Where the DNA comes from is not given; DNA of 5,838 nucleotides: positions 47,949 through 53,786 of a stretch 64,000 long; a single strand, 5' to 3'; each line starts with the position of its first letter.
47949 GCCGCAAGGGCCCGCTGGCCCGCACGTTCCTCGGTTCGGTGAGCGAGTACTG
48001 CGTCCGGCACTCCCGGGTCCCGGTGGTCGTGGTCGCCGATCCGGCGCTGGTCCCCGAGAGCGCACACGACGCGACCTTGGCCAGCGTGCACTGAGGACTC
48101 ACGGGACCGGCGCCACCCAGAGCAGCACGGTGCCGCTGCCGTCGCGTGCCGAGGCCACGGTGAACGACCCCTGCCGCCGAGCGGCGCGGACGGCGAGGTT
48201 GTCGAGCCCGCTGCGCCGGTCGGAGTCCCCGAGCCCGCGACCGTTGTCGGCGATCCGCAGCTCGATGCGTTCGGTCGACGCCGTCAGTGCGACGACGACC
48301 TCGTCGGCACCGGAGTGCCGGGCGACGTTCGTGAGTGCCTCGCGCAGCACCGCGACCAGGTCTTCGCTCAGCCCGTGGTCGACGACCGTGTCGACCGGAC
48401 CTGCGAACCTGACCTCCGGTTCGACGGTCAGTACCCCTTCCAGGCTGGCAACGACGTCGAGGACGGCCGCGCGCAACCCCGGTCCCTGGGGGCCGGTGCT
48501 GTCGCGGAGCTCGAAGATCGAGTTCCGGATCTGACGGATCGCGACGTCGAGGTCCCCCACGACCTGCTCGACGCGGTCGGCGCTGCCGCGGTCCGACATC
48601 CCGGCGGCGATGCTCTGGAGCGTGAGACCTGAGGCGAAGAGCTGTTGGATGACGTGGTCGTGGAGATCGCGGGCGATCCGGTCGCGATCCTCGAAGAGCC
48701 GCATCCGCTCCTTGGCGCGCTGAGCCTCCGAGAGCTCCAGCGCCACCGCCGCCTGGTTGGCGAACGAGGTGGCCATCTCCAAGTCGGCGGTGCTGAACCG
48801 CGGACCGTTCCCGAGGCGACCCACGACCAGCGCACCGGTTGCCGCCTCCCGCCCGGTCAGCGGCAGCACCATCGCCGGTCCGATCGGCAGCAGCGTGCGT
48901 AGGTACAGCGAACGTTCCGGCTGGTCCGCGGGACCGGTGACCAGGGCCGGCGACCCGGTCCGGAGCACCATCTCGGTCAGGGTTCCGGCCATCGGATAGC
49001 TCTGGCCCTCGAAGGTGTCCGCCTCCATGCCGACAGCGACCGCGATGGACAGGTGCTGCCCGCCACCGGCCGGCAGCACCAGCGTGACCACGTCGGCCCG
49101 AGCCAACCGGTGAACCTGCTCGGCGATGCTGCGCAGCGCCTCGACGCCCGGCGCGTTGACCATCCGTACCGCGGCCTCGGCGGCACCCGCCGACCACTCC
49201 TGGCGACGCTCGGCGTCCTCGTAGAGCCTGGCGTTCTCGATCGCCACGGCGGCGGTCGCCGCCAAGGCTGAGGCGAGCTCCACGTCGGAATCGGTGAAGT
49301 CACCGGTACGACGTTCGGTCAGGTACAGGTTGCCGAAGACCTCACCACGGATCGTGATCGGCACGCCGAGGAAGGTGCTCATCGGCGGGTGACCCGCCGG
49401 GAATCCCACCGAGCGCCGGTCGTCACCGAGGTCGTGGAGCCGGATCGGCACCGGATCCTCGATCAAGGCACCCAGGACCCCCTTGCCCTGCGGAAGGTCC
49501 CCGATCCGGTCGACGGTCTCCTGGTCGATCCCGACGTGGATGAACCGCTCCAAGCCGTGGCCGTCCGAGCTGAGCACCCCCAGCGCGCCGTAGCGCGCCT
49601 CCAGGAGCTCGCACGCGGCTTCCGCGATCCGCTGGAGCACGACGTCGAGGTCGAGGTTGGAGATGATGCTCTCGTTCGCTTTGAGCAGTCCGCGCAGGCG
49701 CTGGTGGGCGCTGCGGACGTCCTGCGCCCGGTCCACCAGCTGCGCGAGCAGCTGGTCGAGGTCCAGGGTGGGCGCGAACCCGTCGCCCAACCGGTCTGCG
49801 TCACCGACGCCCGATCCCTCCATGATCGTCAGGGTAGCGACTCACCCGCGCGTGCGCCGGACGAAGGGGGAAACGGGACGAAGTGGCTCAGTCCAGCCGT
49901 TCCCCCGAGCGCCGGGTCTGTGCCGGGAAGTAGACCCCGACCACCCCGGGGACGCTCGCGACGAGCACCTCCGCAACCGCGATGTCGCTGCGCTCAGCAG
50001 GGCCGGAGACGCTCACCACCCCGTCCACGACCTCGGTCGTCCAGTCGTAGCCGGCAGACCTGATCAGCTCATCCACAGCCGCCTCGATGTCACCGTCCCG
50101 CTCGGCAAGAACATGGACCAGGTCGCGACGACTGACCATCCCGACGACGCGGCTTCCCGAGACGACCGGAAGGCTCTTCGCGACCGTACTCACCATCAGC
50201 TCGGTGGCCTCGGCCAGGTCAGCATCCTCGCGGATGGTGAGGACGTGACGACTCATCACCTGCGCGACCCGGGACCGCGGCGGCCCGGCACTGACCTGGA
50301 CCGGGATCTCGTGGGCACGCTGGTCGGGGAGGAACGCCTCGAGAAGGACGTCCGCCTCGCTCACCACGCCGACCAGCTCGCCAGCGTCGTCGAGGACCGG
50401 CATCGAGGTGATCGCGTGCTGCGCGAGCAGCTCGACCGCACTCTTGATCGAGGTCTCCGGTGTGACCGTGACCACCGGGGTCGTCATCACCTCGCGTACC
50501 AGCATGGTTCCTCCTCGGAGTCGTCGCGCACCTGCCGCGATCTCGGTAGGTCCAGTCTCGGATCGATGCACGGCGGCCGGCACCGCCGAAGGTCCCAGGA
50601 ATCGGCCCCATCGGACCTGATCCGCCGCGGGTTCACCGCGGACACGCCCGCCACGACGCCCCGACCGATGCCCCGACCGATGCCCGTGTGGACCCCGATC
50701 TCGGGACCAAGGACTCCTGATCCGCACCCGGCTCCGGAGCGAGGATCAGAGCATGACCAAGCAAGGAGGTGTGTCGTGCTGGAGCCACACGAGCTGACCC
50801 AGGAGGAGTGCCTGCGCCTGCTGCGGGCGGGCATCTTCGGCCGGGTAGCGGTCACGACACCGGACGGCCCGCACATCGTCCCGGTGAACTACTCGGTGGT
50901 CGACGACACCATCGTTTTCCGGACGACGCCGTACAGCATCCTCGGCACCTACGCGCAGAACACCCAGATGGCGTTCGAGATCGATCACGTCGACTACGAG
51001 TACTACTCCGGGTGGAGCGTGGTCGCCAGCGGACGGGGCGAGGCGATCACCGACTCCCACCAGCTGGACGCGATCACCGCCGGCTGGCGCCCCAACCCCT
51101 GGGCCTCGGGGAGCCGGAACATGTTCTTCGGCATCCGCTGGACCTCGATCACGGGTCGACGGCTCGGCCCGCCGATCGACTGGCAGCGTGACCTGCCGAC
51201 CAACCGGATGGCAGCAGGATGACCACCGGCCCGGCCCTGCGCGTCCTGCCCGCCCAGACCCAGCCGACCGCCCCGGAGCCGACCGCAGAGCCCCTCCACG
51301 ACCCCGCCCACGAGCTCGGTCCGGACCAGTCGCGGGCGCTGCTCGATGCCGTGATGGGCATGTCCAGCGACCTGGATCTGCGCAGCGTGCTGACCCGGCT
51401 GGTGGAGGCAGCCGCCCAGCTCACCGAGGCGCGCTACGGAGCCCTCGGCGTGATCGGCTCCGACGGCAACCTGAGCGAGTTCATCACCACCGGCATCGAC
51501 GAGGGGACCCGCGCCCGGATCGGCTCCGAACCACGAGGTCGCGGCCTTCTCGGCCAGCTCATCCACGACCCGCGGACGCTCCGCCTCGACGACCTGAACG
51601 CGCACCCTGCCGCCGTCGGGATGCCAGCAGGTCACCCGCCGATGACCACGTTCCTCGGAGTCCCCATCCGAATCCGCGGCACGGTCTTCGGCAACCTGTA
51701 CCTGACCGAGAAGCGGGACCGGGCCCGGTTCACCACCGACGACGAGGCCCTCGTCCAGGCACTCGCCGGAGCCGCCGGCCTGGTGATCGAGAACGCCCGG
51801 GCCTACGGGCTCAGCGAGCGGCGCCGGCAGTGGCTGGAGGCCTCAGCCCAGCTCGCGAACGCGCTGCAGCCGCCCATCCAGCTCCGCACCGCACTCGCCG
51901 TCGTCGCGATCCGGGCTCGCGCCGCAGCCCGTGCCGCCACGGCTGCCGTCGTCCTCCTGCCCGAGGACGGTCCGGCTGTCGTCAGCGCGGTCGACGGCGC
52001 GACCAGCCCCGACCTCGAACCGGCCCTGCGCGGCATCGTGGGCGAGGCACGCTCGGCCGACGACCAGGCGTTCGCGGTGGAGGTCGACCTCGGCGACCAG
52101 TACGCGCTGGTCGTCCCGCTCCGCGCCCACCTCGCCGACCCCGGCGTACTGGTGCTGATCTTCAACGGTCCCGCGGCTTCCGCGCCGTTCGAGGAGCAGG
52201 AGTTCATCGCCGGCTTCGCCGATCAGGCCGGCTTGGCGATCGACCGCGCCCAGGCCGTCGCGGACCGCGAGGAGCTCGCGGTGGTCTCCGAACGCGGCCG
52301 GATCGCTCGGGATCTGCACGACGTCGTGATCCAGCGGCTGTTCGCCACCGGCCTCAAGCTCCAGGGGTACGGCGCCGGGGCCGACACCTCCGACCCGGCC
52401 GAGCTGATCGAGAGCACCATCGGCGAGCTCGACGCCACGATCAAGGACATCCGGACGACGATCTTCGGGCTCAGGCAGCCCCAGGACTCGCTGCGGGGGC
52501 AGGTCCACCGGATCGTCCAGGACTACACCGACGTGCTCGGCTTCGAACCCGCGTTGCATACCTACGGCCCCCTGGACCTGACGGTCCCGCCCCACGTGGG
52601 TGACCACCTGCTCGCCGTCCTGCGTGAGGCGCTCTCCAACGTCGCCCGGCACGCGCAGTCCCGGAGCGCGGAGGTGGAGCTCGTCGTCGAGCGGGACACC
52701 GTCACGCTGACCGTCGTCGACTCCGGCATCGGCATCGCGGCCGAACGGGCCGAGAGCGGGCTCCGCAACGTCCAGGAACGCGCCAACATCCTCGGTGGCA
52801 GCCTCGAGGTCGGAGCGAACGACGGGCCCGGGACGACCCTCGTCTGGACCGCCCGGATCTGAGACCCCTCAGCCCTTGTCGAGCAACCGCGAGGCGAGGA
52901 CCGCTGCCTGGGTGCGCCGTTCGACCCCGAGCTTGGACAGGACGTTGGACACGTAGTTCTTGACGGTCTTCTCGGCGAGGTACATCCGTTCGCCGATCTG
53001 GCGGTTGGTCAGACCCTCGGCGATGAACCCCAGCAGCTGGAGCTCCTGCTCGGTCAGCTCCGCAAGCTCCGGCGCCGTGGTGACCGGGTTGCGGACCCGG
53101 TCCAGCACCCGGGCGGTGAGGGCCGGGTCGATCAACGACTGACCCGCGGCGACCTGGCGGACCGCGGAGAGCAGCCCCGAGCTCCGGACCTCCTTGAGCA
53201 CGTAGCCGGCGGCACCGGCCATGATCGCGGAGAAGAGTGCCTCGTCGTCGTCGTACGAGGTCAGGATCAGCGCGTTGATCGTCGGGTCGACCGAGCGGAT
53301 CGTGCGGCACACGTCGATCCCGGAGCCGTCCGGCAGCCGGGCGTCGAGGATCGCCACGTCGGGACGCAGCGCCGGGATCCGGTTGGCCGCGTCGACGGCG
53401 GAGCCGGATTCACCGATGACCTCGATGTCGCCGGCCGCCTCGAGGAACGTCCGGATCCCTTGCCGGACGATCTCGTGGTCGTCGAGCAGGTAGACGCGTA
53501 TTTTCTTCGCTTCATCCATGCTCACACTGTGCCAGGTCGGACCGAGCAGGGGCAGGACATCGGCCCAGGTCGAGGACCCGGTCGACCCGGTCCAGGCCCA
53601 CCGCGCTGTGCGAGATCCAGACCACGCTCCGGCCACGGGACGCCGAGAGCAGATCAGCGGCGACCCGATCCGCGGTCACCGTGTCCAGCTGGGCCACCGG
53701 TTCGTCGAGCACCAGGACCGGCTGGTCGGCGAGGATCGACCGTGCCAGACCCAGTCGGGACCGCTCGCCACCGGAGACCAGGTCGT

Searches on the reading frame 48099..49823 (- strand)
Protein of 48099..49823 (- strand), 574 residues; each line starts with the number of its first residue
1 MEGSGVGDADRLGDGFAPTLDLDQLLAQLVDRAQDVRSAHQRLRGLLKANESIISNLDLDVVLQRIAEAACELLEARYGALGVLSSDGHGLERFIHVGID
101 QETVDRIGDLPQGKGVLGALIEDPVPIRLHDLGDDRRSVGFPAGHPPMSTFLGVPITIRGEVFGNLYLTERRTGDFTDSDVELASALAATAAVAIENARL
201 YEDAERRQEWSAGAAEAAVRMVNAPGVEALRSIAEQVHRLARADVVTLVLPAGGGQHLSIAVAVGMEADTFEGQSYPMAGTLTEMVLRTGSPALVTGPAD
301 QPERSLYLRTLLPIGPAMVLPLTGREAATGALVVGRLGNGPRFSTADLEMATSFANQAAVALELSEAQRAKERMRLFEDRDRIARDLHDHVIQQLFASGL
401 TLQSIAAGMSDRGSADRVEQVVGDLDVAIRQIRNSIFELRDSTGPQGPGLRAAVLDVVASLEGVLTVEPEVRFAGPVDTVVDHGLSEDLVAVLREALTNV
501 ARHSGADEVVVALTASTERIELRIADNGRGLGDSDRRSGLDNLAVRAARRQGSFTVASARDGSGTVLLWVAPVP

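Call 21: search_protein_families(library=pfam, proteins=[window:48099-49823:-])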
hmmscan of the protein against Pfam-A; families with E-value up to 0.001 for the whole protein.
window:48099-49823:- (574 aa): 6 families
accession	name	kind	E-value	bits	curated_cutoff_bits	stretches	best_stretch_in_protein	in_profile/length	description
PF13185.12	GAF_2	-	1.8e-35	122.6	28.6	2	57-196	2-136/136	GAF domain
PF01590.32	GAF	-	8e-31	107.8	22.4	2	58-195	1-133/133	GAF domain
PF13492.12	GAF_3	-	7e-18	65.7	27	2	230-363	6-128/129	GAF domain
PF07730.19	HisKA_3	-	5.3e-10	40.1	24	1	380-442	2-66/68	Histidine kinase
PF02518.31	HATPase_c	-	2.6e-07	31.5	26.4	1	486-537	3-55/111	Histidine kinase-, DNA gyrase B-, and HSP90-like ATPase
PF13581.12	HATPase_c_2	-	0.00023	21.6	27.4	1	483-534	26-81/127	Histidine kinase-like ATPase domain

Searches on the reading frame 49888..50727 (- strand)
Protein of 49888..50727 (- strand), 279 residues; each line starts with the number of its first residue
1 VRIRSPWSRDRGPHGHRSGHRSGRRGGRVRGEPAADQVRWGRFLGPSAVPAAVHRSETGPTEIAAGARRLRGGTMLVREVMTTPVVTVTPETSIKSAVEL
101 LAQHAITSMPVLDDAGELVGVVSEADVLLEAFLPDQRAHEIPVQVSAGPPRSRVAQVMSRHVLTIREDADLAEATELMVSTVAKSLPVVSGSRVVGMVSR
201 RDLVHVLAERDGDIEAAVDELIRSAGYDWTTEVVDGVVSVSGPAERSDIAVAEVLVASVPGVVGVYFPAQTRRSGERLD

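Call 21: search_protein_families(library=pfam, proteins=[window:49888-50727:-])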
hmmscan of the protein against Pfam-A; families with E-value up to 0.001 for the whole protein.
window:49888-50727:- (279 aa): 2 families
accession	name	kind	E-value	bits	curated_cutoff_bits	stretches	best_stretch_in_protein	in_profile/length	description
PF00571.33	CBS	-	4.5e-29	101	24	2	77-128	1-52/57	CBS domain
PF04972.22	BON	-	0.00017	22.3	27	1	211-266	2-62/69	BON domain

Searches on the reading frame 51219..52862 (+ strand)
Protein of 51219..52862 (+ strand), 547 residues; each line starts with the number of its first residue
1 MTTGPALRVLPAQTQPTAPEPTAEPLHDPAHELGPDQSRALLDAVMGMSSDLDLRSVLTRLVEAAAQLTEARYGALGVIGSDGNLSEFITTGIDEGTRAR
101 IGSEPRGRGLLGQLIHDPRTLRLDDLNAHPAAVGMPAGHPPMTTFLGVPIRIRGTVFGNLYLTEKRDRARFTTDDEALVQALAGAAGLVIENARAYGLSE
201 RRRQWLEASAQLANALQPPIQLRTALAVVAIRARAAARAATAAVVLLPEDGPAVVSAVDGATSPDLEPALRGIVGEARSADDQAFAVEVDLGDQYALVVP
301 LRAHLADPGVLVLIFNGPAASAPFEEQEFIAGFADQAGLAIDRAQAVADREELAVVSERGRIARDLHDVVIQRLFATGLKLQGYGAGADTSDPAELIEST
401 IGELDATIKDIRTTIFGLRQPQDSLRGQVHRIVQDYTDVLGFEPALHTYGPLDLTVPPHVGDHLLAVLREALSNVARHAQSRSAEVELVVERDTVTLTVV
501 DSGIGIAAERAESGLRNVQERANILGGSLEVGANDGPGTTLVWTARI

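Call 21: search_protein_families(library=pfam, proteins=[window:51219-52862:+])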
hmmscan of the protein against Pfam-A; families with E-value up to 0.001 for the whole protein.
window:51219-52862:+ (547 aa): 6 families
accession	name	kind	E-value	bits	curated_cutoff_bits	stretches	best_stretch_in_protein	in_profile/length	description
PF13185.12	GAF_2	-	4.7e-21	75.9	28.6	1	52-191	2-136/136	GAF domain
PF01590.32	GAF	-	1.8e-18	67.8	22.4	1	53-190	1-133/133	GAF domain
PF07730.19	HisKA_3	-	1.8e-11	44.8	24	1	358-422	1-67/68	Histidine kinase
PF13492.12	GAF_3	-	7.6e-09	36.5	27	0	238-343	18-129/129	GAF domain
PF02518.31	HATPase_c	-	1.1e-08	35.9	26.4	1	462-543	4-105/111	Histidine kinase-, DNA gyrase B-, and HSP90-like ATPase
PF13581.12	HATPase_c_2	-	0.00011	22.6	27.4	1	462-510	30-82/127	Histidine kinase-like ATPase domain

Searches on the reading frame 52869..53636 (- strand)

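Call 21: search_protein_families(library=pfam, proteins=[window:52869-53636:-])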
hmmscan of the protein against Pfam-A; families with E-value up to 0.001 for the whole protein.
window:52869-53636:- (255 aa): 2 families
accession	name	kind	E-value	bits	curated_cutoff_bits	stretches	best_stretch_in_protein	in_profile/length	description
PF00072.30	Response_reg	-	1.9e-21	76.7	30.2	1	48-160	1-111/111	Response regulator receiver domain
PF00196.25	GerE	-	1.9e-17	63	23.5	1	193-248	2-57/57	Bacterial regulatory proteins, luxR family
